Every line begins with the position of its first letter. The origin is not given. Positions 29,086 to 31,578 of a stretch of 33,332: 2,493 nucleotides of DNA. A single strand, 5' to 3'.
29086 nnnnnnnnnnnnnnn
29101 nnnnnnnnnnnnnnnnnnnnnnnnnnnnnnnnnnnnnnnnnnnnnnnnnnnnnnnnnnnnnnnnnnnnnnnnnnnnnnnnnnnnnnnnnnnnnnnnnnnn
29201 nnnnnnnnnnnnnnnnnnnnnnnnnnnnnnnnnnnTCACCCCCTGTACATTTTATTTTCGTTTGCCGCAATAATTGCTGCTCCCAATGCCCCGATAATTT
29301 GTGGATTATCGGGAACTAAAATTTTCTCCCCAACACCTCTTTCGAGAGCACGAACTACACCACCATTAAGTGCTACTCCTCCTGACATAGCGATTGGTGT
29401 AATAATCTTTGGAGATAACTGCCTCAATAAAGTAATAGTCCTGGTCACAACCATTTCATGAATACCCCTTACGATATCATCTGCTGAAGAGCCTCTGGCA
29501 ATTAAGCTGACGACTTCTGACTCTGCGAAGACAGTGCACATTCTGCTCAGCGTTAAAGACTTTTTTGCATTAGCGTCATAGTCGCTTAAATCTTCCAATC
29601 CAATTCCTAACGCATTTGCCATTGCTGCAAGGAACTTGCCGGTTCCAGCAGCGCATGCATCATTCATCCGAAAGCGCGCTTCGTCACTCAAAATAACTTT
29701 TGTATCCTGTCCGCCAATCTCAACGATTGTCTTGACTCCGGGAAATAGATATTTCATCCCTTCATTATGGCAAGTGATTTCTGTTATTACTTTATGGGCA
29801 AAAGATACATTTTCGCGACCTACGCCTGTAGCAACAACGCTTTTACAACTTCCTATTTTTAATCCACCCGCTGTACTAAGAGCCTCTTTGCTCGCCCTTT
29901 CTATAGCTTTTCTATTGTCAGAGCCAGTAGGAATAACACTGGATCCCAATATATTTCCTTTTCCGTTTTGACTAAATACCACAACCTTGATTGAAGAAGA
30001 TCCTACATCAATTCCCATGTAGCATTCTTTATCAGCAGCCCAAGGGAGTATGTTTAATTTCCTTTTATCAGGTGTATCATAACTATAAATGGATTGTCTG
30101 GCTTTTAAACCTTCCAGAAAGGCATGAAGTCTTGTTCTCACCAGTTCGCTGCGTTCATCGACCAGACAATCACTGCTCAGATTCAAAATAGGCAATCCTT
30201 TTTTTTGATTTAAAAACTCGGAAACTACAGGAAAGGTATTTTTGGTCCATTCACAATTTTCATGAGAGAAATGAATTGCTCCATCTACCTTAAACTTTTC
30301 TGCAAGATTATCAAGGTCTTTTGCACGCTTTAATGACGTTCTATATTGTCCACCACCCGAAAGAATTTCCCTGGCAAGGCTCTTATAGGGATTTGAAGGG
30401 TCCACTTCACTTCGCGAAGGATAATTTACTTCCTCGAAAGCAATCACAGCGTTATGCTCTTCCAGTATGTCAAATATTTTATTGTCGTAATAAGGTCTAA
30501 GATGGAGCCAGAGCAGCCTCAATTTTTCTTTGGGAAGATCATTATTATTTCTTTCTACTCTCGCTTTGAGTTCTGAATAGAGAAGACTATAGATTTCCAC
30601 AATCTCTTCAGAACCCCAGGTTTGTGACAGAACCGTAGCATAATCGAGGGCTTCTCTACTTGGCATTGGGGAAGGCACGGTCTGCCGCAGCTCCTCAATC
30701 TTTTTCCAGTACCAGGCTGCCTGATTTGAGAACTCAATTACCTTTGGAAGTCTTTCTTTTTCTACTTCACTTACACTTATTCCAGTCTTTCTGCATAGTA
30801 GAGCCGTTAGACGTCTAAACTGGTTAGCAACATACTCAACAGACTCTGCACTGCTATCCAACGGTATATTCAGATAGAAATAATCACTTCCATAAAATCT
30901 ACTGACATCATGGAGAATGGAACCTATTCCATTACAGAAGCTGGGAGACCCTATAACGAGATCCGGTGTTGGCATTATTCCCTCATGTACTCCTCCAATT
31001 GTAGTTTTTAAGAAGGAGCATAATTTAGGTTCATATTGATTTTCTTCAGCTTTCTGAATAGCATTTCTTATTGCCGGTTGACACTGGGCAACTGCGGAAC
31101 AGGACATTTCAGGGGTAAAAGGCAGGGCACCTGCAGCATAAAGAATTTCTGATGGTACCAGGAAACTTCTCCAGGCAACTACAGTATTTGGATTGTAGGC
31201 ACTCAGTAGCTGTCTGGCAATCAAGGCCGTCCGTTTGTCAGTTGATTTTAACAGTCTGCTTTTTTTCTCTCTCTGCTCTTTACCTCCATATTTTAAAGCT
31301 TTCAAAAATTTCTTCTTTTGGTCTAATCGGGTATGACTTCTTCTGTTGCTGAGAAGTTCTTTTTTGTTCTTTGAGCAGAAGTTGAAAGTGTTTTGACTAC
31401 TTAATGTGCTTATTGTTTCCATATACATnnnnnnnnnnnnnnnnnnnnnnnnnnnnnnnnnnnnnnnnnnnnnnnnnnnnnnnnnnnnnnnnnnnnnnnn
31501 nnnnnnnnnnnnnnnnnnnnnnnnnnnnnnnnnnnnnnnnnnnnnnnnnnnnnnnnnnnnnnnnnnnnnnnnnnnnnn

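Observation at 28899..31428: Reversed-order fusion of 2-hydroxyacyl-CoA-dehydratase-like domain and its ATP-dependent activator, with a small co-translated partner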

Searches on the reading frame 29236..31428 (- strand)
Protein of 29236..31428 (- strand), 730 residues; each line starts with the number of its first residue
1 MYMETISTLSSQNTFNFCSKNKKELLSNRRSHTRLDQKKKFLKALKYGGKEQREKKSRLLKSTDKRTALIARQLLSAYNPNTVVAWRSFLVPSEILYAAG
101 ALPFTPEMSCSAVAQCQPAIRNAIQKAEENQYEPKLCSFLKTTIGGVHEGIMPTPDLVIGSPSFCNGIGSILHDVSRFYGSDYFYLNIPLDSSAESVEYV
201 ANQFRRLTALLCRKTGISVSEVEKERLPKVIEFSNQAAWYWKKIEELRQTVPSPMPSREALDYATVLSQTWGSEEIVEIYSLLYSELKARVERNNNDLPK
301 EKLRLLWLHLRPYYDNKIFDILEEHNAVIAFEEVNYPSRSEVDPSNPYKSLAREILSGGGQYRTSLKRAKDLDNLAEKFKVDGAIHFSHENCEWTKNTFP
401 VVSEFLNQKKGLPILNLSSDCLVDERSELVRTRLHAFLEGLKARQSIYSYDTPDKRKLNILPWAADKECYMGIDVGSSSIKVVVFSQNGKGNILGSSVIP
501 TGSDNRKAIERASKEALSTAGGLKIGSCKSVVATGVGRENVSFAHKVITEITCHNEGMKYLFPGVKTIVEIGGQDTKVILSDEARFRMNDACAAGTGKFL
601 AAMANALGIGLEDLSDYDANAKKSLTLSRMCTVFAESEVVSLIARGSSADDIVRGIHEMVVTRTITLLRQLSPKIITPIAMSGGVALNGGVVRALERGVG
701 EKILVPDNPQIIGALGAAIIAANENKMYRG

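Call 3: search_protein_families(library=pfam, proteins=[window:29236-31428:-], max_evalue=0.1)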
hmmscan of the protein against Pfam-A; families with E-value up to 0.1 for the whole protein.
window:29236-31428:- (730 aa): 6 families
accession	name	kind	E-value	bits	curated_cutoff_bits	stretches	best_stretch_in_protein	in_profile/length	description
PF06050.19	HGD-D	-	7.5e-63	213.6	28.4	1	91-440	4-341/342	2-hydroxyglutaryl-CoA dehydratase, D-component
PF01869.26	BcrAD_BadFG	-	2e-50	172.3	31.5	1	472-721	2-271/271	BadF/BadG/BcrA/BcrD ATPase family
PF02782.22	FGGY_C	-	0.00061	20.1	27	1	647-722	118-195/198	FGGY family of carbohydrate kinases, C-terminal domain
PF14450.12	FtsA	-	0.0017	19.1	31.8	1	471-530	1-60/127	Cell division protein FtsA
PF22521.2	HypF_C_2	-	0.0043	17.3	27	1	636-701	153-219/241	Carbamoyltransferase, Kae1-like Domain, second subdomain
PF08542.16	Rep_fac_C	-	0.093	13.6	23.6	0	636-676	22-62/88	Replication factor C C-terminal domain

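Call 4: search_protein_families(library=ncbifam, proteins=[window:29236-31428:-], max_evalue=0.1)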
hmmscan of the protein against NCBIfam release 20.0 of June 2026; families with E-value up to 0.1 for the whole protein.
window:29236-31428:- (730 aa): 14 families
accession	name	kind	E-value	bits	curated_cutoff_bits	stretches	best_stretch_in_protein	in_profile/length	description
TIGR00241.1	CoA_E_activ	domain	5.6e-62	209.5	125.4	1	471-720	3-248/248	acyl-CoA dehydratase activase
TIGR03192.1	benz_CoA_bzdQ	equivalog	5.3e-37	127.9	380.2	1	463-720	27-285/293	benzoyl-CoA reductase, bzd-type, subunit Q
TIGR02259.1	benz_CoA_red_A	equivalog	1.4e-34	119.6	578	1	529-717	231-428/432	benzoyl-CoA reductase subunit A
TIGR02261.1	benz_CoA_red_D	equivalog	1.7e-31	109.4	312.85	1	471-719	4-260/262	benzoyl-CoA reductase subunit D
TIGR03286.1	methan_mark_15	hypoth_equivalog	2.3e-30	105.9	455.75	1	460-723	136-403/404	methanogenesis marker 15 protein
NF040772.1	double_cubane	equivalog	4.7e-26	91.7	350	1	79-440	18-371/372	double-cubane-cluster-containing anaerobic reductase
NF052455.1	HyiscapDhHadB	equivalog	2.6e-19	69.2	750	1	77-305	22-257/398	(R)-2-hydroxyisocaproyl-CoA dehydratase subunit alpha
TIGR03191.1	benz_CoA_bzdO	equivalog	3e-13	49.8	448.6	1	102-328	53-285/430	benzoyl-CoA reductase, bzd-type, subunit O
NF052456.1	HyiscapDhHadC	equivalog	0.0021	17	700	1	197-439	133-370/372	(R)-2-hydroxyisocaproyl-CoA dehydratase subunit beta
NF009842.0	PRK13317.1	equivalog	0.0074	15.7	234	1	470-562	4-88/277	type II pantothenate kinase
NF011660.0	PRK15080.1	equivalog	0.0079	15.4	182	0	673-722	225-274/277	ethanolamine utilization protein EutJ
TIGR01312.1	XylB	equivalog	0.013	14.1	380.25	0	661-726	376-440/481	xylulokinase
TIGR03190.1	benz_CoA_bzdN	equivalog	0.035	12.9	453.8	1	370-442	303-372/377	benzoyl-CoA reductase, bzd-type, subunit N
NF046058.1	NagK_SO3507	equivalog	0.045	13.2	370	1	466-542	7-85/295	N-acetylglucosamine kinase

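Call 7: find_homologous_proteins(query=window:29236-31428:-)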
Query window:29236-31428:- (730 aa): 41 proteins with E <= 0.001 among 8000 candidates.
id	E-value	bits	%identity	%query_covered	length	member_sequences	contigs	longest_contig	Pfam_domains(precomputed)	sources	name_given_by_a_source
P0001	0.0e+0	1643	100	100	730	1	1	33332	PF01869.27,PF06050.20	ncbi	-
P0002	0.0e+0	1351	83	98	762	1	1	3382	PF01869.27,PF06050.20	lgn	-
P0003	0.0e+0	1336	82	98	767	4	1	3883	PF01869.27,PF06050.20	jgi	jgi:predicted CoA-substrate-specific enzyme activase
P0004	0.0e+0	1335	83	95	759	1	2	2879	PF01869.27,PF06050.20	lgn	-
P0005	0.0e+0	1320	82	98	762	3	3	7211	PF01869.27,PF06050.20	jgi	jgi:predicted CoA-substrate-specific enzyme activase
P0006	0.0e+0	1293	80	95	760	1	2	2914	PF01869.27,PF06050.20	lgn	-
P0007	0.0e+0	1286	79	98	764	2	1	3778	PF01869.27,PF06050.20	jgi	jgi:predicted CoA-substrate-specific enzyme activase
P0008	0.0e+0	1245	79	95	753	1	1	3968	PF01869.27,PF06050.20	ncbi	-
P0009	0.0e+0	1158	74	95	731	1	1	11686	PF01869.27,PF06050.20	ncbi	-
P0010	0.0e+0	1144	72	95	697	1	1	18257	PF01869.27,PF06050.20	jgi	jgi:predicted CoA-substrate-specific enzyme activase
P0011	0.0e+0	1062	68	93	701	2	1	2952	PF01869.27,PF06050.20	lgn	-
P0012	2.0e-281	953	62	93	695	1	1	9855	PF01869.27,PF06050.20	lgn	-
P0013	3.5e-271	919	60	94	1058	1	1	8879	PF01869.27,PF12728.14,PF06050.20,PF03364.26,PF10604.16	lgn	-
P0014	6.5e-269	912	59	95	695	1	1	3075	PF01869.27,PF06050.20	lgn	-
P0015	6.5e-267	905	66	85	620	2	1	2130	PF01869.27,PF06050.20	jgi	jgi:predicted CoA-substrate-specific enzyme activase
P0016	9.4e-237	806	54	95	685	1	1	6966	PF01869.27,PF06050.20,PF14450.13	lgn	-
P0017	1.0e-232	792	53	95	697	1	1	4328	PF01869.27,PF06050.20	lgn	-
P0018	3.4e-222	758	50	95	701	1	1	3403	PF01869.27,PF06050.20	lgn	-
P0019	2.9e-195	669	48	91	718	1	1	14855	PF01869.27,PF06050.20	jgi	jgi:predicted CoA-substrate-specific enzyme activase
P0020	1.1e-185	637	50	83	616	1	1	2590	PF01869.27,PF06050.20,PF22521.3,PF02782.23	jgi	jgi:predicted CoA-substrate-specific enzyme activase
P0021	1.8e-76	276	38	53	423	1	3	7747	PF06050.20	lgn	-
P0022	8.6e-71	257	36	58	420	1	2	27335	PF06050.20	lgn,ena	-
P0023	1.3e-69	253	33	55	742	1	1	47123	PF01869.27,PF06050.20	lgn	-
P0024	1.3e-65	240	34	55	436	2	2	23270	PF06050.20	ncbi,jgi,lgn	-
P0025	4.7e-63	232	33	53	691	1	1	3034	PF01869.27,PF06050.20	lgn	-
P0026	3.0e-62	229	31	53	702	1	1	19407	PF01869.27,PF06050.20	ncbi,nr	ncbi:MAG: BadF/BadG/BcrA/BcrD ATPase family protein [Victivallaceae bacterium]|nr:BadF/BadG/BcrA/Bcr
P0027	5.4e-59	218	30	53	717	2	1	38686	PF01869.27,PF06050.20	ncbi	-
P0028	6.8e-59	218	28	53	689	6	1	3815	PF01869.27,PF06050.20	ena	-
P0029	5.4e-53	198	27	53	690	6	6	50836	PF01869.27,PF06050.20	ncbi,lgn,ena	-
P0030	2.2e-40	157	27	36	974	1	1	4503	PF01869.27,PF07992.21,PF09989.16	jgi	jgi:predicted CoA-substrate-specific enzyme activase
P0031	1.6e-20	91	24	34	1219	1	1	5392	PF01869.27,PF00370.28,PF09989.16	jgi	jgi:predicted CoA-substrate-specific enzyme activase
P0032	2.3e-17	81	26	50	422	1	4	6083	PF06050.20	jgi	jgi:benzoyl-CoA reductase subunit B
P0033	2.8e-17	80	26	50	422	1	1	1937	PF06050.20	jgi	jgi:benzoyl-CoA reductase subunit B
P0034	1.2e-16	78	24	51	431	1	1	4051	PF06050.20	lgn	-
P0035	1.2e-16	78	25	49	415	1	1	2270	PF06050.20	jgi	-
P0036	5.6e-16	76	25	49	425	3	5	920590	PF06050.20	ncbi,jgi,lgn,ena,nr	ncbi:MAG TPA: 2-hydroxyacyl-CoA dehydratase family protein [Myxococcota bacterium]|nr:2-hydroxyacyl-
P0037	5.9e-16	76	29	39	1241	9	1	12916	PF01869.27,PF09989.16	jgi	jgi:predicted CoA-substrate-specific enzyme activase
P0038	1.2e-14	72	25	50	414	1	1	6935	PF06050.20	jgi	-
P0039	1.9e-13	68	24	50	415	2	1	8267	PF06050.20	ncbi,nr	ncbi:MAG: 2-hydroxyacyl-CoA dehydratase family protein [Chloroflexota bacterium]|nr:2-hydroxyacyl-Co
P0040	8.3e-13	66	24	49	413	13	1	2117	PF06050.20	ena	-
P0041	6.4e-6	43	21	43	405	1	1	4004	PF06050.20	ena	-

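Call 10: find_encoding_contigs(protein=P0010, flank=8000, max_places=3)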
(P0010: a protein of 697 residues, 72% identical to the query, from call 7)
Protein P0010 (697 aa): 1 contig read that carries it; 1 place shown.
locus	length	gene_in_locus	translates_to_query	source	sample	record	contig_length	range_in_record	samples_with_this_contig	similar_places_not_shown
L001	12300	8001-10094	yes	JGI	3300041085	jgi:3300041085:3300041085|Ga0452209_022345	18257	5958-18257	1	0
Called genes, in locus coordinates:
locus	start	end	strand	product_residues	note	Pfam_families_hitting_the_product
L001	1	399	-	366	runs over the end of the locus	PF01625:PMSR, PF01641:SelR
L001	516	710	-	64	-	-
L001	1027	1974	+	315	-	PF04055:Radical_SAM, PF13186:SPASM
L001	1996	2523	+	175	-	PF04264:YceI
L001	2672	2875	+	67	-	-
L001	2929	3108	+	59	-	-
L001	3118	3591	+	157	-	PF02915:Rubrerythrin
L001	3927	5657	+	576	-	PF01558:POR, PF01855:POR_N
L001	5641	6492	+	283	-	PF02775:TPP_enzyme_C, PF12367:PFO_beta_C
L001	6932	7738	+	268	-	PF00753:Lactamase_B (weak)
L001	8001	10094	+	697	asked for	PF06050:HGD-D, PF01869:BcrAD_BadFG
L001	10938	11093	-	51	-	-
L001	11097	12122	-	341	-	PF01370:Epimerase, PF16363:GDP_Man_Dehyd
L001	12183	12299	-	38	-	?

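Call 15: find_encoding_contigs(protein=P0009, flank=6000, max_places=2)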
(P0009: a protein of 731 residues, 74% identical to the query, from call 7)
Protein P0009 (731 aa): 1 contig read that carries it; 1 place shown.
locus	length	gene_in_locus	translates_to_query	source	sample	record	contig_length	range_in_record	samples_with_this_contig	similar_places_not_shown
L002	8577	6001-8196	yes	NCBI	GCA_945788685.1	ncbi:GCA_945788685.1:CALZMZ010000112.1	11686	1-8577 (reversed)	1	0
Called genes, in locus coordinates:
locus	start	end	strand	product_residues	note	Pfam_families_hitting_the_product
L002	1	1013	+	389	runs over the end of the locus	PF00285:Citrate_synt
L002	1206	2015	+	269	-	PF02405:MlaE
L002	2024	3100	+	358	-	PF00005:ABC_tran, PF13304:AAA_21 (faint)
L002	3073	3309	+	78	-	-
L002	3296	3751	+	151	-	PF02470:MlaD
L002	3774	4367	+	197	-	PF05494:MlaC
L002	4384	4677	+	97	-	-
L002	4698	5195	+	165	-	PF04333:MlaA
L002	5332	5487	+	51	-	-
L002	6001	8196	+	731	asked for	PF06050:HGD-D, PF01869:BcrAD_BadFG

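Call 16: find_encoding_contigs(protein=P0005, flank=6000, max_places=3)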
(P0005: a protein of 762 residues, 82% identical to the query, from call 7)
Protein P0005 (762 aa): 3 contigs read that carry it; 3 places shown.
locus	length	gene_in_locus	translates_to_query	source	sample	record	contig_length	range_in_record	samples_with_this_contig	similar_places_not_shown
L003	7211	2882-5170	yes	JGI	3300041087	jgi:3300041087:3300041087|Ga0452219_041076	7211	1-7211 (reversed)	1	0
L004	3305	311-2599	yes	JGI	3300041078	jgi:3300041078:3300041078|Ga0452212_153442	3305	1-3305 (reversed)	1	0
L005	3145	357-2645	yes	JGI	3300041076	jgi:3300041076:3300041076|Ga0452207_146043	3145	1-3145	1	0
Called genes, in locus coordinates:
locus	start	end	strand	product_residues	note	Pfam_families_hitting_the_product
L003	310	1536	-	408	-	PF14319:Zn_Tnp_IS91, PF04986:Y2_Tnp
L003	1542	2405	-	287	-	PF13495:Phage_int_SAM_4, PF00589:Phage_integrase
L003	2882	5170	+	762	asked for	PF06050:HGD-D, PF01869:BcrAD_BadFG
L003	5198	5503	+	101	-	-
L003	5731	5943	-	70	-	-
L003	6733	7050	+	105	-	PF07238:PilZ (weak)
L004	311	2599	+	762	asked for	PF06050:HGD-D, PF01869:BcrAD_BadFG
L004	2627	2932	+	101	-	-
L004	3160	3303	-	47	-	?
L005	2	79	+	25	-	?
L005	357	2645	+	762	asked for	PF06050:HGD-D, PF01869:BcrAD_BadFG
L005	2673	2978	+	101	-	-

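Call 17: find_encoding_contigs(protein=P0019, flank=8000, max_places=2)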
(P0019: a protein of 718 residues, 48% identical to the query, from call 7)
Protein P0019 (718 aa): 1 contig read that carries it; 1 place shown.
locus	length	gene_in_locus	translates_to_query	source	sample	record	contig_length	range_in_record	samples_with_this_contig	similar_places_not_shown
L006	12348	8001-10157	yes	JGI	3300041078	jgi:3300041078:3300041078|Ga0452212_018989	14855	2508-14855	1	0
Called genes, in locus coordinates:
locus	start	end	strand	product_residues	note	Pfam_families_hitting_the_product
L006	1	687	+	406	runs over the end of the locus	-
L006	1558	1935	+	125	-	-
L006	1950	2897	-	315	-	PF13391:HNH_2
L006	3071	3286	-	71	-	-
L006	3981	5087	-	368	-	PF20796:PDDEXK_13, PF22558:REase-ARP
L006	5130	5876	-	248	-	PF06250:YhcG_C (weak)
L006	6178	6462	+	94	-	-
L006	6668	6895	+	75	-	-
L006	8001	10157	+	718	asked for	PF06050:HGD-D, PF01869:BcrAD_BadFG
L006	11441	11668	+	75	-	PF03781:FGE-sulfatase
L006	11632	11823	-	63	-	-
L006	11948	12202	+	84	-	-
